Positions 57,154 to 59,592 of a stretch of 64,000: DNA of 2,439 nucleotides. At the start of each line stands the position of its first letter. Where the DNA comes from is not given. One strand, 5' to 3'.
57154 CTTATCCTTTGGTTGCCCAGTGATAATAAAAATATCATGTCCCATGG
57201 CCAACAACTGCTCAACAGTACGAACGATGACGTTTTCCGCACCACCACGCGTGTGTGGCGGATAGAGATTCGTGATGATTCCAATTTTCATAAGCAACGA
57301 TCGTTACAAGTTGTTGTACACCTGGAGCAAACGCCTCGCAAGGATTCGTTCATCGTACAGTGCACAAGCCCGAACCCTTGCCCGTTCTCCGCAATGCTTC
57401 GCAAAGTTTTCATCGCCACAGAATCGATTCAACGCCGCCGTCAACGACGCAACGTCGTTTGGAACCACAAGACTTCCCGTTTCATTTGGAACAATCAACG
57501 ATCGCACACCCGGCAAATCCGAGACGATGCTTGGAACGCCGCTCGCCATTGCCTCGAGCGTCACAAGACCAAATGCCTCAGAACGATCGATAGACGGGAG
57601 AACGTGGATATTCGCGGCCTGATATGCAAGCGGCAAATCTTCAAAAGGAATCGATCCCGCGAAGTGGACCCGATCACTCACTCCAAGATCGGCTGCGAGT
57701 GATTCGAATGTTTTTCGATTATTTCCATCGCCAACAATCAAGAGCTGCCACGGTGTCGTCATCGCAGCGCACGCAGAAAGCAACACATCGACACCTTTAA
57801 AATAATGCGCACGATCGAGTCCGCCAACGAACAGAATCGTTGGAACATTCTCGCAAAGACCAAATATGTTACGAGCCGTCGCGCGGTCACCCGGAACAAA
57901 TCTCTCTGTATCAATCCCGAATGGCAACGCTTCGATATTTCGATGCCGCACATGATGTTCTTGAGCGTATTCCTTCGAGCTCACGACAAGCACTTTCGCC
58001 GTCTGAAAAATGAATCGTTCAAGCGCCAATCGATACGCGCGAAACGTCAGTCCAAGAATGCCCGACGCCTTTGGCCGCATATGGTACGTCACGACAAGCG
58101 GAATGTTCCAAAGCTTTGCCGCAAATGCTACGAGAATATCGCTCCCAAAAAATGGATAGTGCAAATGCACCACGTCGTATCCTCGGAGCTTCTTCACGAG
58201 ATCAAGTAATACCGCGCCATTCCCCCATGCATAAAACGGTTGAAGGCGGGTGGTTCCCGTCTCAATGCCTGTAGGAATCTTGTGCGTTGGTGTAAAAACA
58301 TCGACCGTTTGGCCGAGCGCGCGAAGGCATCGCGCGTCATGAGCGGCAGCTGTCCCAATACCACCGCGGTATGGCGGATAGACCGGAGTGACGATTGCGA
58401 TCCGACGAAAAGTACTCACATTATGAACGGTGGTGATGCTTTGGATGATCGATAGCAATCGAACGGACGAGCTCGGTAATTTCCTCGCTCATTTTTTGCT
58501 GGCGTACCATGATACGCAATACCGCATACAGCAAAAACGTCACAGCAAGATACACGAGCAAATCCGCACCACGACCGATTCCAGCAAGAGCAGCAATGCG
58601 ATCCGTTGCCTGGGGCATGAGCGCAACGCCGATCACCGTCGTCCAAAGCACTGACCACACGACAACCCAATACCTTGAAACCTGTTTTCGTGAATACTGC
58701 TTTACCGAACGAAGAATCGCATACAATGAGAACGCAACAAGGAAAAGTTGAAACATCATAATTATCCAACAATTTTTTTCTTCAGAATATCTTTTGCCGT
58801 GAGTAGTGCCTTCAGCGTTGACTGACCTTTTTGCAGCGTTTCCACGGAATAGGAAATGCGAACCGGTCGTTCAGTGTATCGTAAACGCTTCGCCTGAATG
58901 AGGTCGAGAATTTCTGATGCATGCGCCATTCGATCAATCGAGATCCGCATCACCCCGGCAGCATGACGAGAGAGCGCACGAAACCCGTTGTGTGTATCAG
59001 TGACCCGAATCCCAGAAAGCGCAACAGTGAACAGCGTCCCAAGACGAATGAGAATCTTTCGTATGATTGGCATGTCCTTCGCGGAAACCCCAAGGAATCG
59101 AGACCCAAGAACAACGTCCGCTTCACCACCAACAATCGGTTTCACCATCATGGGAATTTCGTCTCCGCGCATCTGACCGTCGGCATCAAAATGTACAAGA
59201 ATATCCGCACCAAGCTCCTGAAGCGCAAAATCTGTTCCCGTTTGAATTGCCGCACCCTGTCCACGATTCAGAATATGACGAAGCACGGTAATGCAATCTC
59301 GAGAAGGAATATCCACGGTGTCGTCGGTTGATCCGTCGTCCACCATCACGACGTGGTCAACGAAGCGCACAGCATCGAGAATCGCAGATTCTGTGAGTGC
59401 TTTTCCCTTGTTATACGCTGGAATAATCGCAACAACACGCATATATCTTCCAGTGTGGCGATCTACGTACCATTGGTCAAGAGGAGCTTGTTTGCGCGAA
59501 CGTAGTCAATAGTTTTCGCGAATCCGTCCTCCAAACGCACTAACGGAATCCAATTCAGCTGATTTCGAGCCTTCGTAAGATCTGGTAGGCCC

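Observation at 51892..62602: Envelope glycosylation cluster combining a UXS-like decarboxylase, a polyprenyl-P glycosyltransferase, a DUF2304-like gene, GT-C enzymes, GT4 enzymes and a CDP-alcohol phosphatidyltransferase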

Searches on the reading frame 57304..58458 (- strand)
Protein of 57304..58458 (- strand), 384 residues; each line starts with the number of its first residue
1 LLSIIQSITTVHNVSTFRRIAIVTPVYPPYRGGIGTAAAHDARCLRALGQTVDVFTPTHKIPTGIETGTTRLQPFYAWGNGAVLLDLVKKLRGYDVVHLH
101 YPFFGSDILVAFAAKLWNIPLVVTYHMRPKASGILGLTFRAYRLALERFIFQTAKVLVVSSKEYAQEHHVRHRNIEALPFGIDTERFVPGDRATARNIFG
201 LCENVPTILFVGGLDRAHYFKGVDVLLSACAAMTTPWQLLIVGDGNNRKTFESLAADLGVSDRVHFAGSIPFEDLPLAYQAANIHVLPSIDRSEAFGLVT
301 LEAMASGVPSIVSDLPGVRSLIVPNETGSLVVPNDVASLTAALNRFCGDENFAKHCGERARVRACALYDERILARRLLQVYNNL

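Call 4: search_protein_families(library=pfam, proteins=[window:57304-58458:-], max_evalue=0.01)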
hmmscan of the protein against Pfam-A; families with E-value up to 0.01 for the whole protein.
window:57304-58458:- (384 aa): 6 families
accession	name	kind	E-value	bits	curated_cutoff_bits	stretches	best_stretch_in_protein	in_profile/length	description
PF00534.26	Glycos_transf_1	-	2.9e-38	131.5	26.4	1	192-361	2-170/172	Glycosyl transferases group 1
PF13692.12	Glyco_trans_1_4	-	2.2e-32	112.7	27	1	206-347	2-140/142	Glycosyl transferases group 1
PF13439.12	Glyco_transf_4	-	2e-18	67.4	28.5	1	32-186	2-170/170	Glycosyltransferase Family 4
PF13579.12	Glyco_trans_4_4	-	1.4e-16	61.6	29.7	1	32-179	1-156/158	Glycosyl transferase 4-like domain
PF20706.3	GT4-conflict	-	1.4e-08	34.6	26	1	196-333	193-335/385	Family 4 Glycosyltransferase in conflict systems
PF13524.12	Glyco_trans_1_2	-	3.8e-06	27.3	25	1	237-371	15-138/144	Glycosyl transferase-like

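Call 5: search_protein_families(library=ncbifam, proteins=[window:57304-58458:-], max_evalue=0.01)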
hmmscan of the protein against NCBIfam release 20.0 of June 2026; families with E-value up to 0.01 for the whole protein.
window:57304-58458:- (384 aa): 41 families (the best 25 are shown)
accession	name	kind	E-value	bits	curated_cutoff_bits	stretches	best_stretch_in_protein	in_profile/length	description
TIGR03449.1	mycothiol_MshA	equivalog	2.9e-37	128.5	462.5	1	88-382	96-401/406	D-inositol-3-phosphate glycosyltransferase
TIGR03088.1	stp2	hypoth_equivalog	1.2e-26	93.6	409.05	1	166-383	153-372/374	TIGR03088 family PEP-CTERM/XrtA system glycosyltransferase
NF041876.1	EPS_EpsE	equivalog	3.1e-26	92.5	400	1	88-376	106-388/389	exopolysaccharide biosynthesis GT4 family glycosyltransferase EpsE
TIGR02149.1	glgA_Coryne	subfamily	4.9e-26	91.7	302.4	1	20-383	3-389/391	glycogen synthase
TIGR03999.1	thiol_BshA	equivalog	1.7e-25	89.7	273.7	1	88-383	79-372/375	N-acetyl-alpha-D-glucosaminyl L-malate synthase BshA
TIGR04047.1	MSMEG_0565_glyc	hypoth_equivalog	1.3e-21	77.1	259.85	1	147-381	133-371/373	MSMEG_0565 family glycosyltransferase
NF047684.1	TeichurnBiosyTuaC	equivalog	7.9e-21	74.4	550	1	93-383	108-388/391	teichuronic acid biosynthesis protein TuaC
NF053787.1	GlcN_PG_synth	equivalog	2.5e-20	72.6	480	1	151-384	142-359/361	N-acetylglucosaminyl phosphatidylglycerol synthase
TIGR04063.1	stp3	hypoth_equivalog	1e-19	70.7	442.05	1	86-361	86-372/397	TIGR04063 family PEP-CTERM/XrtA system glycosyltransferase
NF038298.1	EPS_HpsO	equivalog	7.5e-19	67.8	575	1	146-384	139-387/388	hormogonium polysaccharide biosynthesis glycosyltransferase HpsO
TIGR04157.1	glyco_rSAM_CFB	subfamily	1.9e-17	63.4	400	1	165-327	185-344/406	TIGR04157 family glycosyltransferase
NF038295.1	EPS_HpsP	equivalog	4e-17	62.3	550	1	74-384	72-387/388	hormogonium polysaccharide biosynthesis glycosyltransferase HpsP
NF046085.1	XrtY_assoc_Gly1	equivalog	7.9e-17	61.2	400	1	89-383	93-383/387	XrtY-associated glycosyltransferase XYAG1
NF007396.0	PRK09922.1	equivalog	2.9e-15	56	385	1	206-355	183-332/361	lipopolysaccharide 1,6-galactosyltransferase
NF007640.0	PRK10307.1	subfamily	6.7e-14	51.6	276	1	158-377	177-400/411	WcaI family glycosyltransferase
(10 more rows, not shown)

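Call 88: search_solved_structures(query=window:57304-58425:-, max_evalue=1e-8)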
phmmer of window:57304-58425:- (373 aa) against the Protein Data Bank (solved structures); distinct sequences matched with E-value up to 1e-8: 33.
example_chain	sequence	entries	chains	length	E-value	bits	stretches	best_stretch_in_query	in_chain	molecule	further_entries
6kih_A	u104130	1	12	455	5.4e-31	111.5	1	130-372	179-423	Tll1590 protein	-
3c4q_A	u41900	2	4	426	5.9e-23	85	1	77-371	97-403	Predicted glycosyltransferases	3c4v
3c48_A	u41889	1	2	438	6.4e-23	84.9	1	77-371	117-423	Predicted glycosyltransferases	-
2gej_A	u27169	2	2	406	4.6e-18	68.9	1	7-371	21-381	PHOSPHATIDYLINOSITOL MANNOSYLTRANSFERASE (PimA)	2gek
4n9w_A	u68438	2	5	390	5.1e-18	68.8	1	7-371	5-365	GDP-mannose-dependent alpha-(1-2)-phosphatidylinositol mannosyltransferase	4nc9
7qsg_A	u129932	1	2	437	6.1e-18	68.5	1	85-371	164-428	D-inositol 3-phosphate glycosyltransferase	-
3oka_A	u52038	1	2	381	3.8e-16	62.6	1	160-369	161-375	GDP-mannose-dependent alpha-(1-6)-phosphatidylinositol monomannoside mannosyltransferase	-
3okc_A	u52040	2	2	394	4.2e-16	62.5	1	160-369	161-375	GDP-mannose-dependent alpha-(1-6)-phosphatidylinositol monomannoside mannosyltransferase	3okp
5d00_A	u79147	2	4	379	7.3e-16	61.7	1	79-345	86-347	N-acetyl-alpha-D-glucosaminyl L-malate synthase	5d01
2jjm_A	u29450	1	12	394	1.1e-15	61.1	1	79-356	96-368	GLYCOSYL TRANSFERASE, GROUP 1 FAMILY PROTEIN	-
3mbo_A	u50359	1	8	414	1.3e-15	60.9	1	79-356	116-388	Glycosyltransferase, group 1 family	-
6n1x_A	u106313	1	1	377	2.2e-12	50.3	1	81-329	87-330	Glycosyltransferase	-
2bis_A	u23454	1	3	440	2.3e-12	50.2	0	185-349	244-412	GLGA GLYCOGEN SYNTHASE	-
3l01_A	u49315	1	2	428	2.4e-12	50.2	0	185-349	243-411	GlgA glycogen synthase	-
3fro_A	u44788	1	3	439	2.4e-12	50.2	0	185-349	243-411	GlgA glycogen synthase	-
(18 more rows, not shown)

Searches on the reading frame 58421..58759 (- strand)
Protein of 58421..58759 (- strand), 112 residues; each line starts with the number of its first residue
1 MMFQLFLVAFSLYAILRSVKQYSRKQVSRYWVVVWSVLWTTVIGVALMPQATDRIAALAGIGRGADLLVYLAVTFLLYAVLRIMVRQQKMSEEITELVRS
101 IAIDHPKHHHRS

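Call 4: search_protein_families(library=pfam, proteins=[window:58421-58759:-], max_evalue=0.01)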
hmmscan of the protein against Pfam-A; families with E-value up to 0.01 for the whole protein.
window:58421-58759:- (112 aa): 3 families
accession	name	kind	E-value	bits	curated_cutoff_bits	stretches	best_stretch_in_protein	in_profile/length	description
PF10066.14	DUF2304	-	8.4e-24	84.3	25.5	1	3-105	2-104/106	Uncharacterized conserved protein (DUF2304)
PF20064.4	DUF6463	-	0.002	18.4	26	1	6-50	54-99/119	Family of unknown function (DUF6463)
PF25221.1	5TMH_Lnb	-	0.0041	17.6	25.2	1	5-53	71-119/144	Lnb transmembrane domain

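Call 5: search_protein_families(library=ncbifam, proteins=[window:58421-58759:-], max_evalue=0.01)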
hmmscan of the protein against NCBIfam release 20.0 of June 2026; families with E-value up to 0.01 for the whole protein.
window:58421-58759:- (112 aa): 0 families

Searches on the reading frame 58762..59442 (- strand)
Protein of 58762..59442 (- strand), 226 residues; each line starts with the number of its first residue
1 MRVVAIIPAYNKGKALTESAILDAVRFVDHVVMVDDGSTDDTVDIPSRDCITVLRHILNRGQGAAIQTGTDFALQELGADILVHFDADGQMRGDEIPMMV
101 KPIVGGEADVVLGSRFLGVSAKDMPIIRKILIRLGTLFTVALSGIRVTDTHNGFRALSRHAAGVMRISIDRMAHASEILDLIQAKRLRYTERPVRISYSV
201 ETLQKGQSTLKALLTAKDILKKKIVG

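Call 4: search_protein_families(library=pfam, proteins=[window:58762-59442:-], max_evalue=0.01)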
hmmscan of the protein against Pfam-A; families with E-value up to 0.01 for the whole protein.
window:58762-59442:- (226 aa): 2 families
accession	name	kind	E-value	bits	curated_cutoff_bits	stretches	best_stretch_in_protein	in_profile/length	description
PF00535.33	Glycos_transf_2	-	5.3e-18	65.9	23.3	1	5-119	2-119/168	Glycosyl transferase family 2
PF13704.12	Glyco_tranf_2_4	-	0.005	17.7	27.5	1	28-88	19-81/98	Glycosyl transferase family 2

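Call 5: search_protein_families(library=ncbifam, proteins=[window:58762-59442:-], max_evalue=0.01)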
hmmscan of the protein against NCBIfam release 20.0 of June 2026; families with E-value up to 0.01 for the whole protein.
window:58762-59442:- (226 aa): 11 families
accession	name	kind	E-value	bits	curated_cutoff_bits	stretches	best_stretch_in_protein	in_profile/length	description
NF058614.1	PPMAGASynPpgS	equivalog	2.5e-50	171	370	1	4-217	3-217/226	polyprenyl-phospho-N-acetylgalactosaminyl synthase PpgS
TIGR04182.1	glyco_TIGR04182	equivalog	2e-16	60.3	325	1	3-200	2-192/293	S-layer glycoprotein N-glycosyltransferase AglJ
NF041391.1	DPhHxTase_Halo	equivalog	1.2e-11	44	375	1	10-220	4-202/213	dolichyl-phosphate hexose transferase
NF007986.1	PRK10714.1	equivalog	9.2e-07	28.2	529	1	3-173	8-180/316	undecaprenyl-phosphate 4-deoxy-4-formamido-L-arabinose transferase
TIGR03965.1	mycofact_glyco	equivalog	1.4e-06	27.5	280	1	3-79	76-159/467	mycofactocin biosynthesis glycosyltransferase MftF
TIGR03937.1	PgaC_IcaA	equivalog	4e-06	26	422.3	1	3-103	47-150/407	poly-beta-1,6-N-acetyl-D-glucosamine synthase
NF047588.1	GlcsyltransPgfSStrep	equivalog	6.5e-05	22.3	500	1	1-165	1-167/308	glycosyltransferase PgfS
NF041875.1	EPS_EpsD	equivalog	0.00016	21.2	370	1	6-126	4-127/325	exopolysaccharide biosynthesis glycosyltransferase EpsD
TIGR04283.1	glyco_like_mftF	equivalog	0.0013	18.4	182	1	6-91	4-85/221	TIGR04283 family arsenosugar biosynthesis glycosyltransferase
NF010496.0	PRK13915.1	equivalog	0.0015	17.7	262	0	2-104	32-143/307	glucosyl-3-phosphoglycerate synthase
NF007482.0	PRK10073.1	equivalog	0.0085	15.1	423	0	4-69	9-78/334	glycosyltransferase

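Call 42: search_solved_structures(query=window:58762-59442:-, max_evalue=0.001, show_alignments=1)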
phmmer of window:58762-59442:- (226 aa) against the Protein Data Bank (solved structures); distinct sequences matched with E-value up to 0.001: 3.
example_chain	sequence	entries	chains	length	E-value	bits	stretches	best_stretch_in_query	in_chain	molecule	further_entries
5mlz_A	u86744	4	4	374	4.5e-11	46.2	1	1-193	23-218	Dolichol monophosphate mannose synthase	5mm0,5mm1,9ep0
9bhc_C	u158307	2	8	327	0.00041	23.5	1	3-104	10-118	Undecaprenyl-phosphate 4-deoxy-4-formamido-L-arabinose transferase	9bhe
8vxh_A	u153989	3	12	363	0.00052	23.1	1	3-104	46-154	Undecaprenyl-phosphate 4-deoxy-4-formamido-L-arabinose transferase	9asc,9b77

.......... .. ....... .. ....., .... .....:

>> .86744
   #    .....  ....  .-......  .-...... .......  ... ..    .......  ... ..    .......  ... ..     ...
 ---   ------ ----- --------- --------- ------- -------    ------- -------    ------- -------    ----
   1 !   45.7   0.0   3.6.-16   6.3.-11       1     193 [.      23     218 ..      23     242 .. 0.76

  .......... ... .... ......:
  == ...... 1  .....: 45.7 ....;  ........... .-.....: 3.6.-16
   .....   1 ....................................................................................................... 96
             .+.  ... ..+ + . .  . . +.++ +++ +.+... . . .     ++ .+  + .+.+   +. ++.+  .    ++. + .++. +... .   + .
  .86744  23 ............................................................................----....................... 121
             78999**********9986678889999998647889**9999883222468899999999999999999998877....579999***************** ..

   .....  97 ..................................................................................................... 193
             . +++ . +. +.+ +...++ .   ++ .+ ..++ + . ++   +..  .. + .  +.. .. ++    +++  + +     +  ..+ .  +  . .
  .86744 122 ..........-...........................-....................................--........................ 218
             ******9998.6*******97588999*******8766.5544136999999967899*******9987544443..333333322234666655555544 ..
